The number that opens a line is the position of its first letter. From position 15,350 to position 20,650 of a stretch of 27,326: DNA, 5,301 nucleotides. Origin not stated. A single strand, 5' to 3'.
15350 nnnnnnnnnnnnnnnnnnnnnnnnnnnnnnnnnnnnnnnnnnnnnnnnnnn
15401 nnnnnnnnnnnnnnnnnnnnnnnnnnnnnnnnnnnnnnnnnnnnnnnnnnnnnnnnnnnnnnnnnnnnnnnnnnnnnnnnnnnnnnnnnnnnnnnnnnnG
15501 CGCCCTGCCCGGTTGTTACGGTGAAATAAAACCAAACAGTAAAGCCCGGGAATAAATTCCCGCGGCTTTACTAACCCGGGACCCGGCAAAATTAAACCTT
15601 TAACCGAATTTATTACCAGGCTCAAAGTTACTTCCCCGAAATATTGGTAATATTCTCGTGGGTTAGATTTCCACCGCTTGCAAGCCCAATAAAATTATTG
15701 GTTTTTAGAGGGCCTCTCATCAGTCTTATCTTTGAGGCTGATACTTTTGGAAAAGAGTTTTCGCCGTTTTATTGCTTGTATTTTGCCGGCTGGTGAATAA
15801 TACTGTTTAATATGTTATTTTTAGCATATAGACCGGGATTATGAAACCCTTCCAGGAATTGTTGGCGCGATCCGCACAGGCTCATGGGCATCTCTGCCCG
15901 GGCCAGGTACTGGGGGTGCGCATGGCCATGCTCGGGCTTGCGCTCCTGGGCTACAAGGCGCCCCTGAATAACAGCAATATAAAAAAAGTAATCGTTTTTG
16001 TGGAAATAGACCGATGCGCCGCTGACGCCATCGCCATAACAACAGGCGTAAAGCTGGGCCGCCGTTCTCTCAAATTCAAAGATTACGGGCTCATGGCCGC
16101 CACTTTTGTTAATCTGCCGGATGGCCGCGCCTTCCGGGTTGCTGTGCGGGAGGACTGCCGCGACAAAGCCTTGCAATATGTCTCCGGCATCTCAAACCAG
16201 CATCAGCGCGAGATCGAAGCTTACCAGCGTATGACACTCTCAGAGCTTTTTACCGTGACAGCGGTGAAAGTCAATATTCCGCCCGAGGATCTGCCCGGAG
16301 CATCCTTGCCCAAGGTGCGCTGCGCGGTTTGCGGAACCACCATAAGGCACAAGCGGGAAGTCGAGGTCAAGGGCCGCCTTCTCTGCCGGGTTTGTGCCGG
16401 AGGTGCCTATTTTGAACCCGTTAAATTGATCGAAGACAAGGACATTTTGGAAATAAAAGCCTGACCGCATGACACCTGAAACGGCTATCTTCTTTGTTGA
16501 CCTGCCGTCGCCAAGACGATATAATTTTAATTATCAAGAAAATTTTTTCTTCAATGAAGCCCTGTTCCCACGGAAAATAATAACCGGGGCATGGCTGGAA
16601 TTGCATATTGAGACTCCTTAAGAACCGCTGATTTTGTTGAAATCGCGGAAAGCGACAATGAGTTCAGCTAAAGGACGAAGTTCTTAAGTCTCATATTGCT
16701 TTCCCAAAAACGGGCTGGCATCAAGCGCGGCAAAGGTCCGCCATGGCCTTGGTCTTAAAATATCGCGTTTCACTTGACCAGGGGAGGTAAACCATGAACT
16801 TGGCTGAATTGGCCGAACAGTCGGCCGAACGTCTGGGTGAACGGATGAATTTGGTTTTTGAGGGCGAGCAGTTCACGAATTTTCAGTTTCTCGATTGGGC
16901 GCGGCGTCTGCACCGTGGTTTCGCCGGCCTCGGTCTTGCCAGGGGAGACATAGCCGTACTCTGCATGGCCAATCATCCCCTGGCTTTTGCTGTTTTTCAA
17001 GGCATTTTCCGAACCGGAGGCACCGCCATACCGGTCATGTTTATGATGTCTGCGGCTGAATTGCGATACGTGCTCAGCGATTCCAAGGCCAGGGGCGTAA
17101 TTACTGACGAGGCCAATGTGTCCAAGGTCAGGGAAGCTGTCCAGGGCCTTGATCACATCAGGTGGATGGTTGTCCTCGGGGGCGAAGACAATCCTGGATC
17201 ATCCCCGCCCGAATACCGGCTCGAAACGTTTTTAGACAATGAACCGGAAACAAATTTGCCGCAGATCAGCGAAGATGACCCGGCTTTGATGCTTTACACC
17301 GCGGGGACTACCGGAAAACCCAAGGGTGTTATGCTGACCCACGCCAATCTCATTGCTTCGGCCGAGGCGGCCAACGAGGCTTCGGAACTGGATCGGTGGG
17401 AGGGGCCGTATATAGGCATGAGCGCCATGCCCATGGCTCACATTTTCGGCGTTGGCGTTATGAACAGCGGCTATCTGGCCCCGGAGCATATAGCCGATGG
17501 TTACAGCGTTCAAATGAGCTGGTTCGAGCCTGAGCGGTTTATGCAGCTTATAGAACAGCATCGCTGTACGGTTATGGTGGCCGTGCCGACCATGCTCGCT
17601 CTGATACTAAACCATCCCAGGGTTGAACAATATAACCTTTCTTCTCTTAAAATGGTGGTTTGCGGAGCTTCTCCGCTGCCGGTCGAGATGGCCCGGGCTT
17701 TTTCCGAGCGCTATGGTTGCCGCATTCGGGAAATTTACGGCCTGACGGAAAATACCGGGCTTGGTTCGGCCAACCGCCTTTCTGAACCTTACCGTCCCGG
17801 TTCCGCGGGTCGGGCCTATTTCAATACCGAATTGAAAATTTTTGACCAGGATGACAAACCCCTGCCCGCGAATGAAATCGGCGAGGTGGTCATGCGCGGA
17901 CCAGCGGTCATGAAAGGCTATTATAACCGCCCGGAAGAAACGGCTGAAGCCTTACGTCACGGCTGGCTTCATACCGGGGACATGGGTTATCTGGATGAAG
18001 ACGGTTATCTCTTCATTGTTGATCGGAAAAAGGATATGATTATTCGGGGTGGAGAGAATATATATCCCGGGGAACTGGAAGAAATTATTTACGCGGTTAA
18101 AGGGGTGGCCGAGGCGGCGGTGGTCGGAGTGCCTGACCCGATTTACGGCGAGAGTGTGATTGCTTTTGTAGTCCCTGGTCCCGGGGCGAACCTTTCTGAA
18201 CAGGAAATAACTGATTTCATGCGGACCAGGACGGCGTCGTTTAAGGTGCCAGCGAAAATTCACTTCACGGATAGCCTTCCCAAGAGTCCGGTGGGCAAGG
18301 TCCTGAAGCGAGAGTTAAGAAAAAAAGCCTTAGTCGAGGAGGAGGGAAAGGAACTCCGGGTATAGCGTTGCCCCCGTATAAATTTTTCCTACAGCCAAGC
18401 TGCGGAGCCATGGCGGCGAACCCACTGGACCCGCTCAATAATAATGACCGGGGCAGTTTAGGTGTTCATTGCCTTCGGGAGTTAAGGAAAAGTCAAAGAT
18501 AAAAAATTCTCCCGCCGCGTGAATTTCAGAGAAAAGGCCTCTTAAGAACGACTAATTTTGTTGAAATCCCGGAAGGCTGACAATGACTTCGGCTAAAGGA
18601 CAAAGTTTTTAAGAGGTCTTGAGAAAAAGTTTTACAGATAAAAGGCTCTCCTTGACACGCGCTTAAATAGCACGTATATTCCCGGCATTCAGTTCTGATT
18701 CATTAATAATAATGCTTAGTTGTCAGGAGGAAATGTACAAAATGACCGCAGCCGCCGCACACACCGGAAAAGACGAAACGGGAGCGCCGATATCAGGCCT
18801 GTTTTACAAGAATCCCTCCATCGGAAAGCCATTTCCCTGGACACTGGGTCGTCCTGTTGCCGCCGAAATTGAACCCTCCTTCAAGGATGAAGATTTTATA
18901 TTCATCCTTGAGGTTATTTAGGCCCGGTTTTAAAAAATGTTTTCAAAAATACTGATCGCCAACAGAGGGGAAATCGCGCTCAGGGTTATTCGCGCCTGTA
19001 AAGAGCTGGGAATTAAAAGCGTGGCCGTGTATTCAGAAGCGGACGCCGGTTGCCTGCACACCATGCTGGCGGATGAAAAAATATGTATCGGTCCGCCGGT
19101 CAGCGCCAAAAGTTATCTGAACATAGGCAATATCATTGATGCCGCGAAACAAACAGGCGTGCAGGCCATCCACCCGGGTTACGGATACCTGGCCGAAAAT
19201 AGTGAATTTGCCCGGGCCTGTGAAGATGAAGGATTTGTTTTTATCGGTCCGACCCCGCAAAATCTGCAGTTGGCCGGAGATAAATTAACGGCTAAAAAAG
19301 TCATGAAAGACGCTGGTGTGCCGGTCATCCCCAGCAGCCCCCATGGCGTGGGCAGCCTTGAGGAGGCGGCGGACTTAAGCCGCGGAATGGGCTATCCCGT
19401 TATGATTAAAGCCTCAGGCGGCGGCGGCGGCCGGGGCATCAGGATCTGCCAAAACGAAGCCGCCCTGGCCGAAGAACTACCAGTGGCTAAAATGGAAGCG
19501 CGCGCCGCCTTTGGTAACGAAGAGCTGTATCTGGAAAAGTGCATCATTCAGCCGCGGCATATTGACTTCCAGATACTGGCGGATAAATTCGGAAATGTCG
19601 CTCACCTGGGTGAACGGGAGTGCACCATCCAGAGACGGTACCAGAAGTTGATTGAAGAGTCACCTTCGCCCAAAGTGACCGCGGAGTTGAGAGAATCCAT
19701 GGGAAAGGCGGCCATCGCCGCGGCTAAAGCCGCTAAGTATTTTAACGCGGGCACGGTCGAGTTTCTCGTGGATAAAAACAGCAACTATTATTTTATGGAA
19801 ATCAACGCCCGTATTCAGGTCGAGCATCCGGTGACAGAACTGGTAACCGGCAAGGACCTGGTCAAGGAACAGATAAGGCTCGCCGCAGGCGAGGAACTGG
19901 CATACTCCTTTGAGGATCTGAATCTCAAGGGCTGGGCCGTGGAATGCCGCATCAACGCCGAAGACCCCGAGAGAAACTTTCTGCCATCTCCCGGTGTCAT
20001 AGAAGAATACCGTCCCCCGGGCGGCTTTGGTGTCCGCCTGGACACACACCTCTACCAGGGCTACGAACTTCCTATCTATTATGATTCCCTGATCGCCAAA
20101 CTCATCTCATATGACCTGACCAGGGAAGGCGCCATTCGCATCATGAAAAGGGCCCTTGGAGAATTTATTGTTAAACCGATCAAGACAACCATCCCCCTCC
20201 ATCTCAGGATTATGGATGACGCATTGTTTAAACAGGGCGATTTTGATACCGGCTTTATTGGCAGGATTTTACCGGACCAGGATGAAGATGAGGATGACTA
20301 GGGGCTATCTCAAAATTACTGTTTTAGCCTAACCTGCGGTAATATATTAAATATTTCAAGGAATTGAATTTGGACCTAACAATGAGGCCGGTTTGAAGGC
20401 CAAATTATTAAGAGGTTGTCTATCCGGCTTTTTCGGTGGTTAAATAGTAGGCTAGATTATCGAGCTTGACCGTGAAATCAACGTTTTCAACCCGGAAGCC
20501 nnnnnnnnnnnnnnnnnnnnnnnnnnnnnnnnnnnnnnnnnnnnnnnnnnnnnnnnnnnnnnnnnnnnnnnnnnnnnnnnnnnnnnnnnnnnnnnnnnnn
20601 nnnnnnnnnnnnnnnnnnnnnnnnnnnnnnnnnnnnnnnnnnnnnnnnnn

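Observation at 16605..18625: Two intact repeat copies with different 5-bp target-site duplications bracket the acyl-CoA ligase gene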

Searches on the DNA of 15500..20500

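Call 80: search_rna_families(source=window, start=15500, end=20500, threshold=evalue, max_evalue=1)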
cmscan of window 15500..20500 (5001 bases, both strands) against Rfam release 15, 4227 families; matches with E-value up to 1: 1.
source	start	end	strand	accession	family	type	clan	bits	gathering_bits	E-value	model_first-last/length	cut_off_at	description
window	17796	17877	-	RF00464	mir-92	Gene; miRNA;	CL00137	18.3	47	0.7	1-80/80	no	mir-92 microRNA precursor family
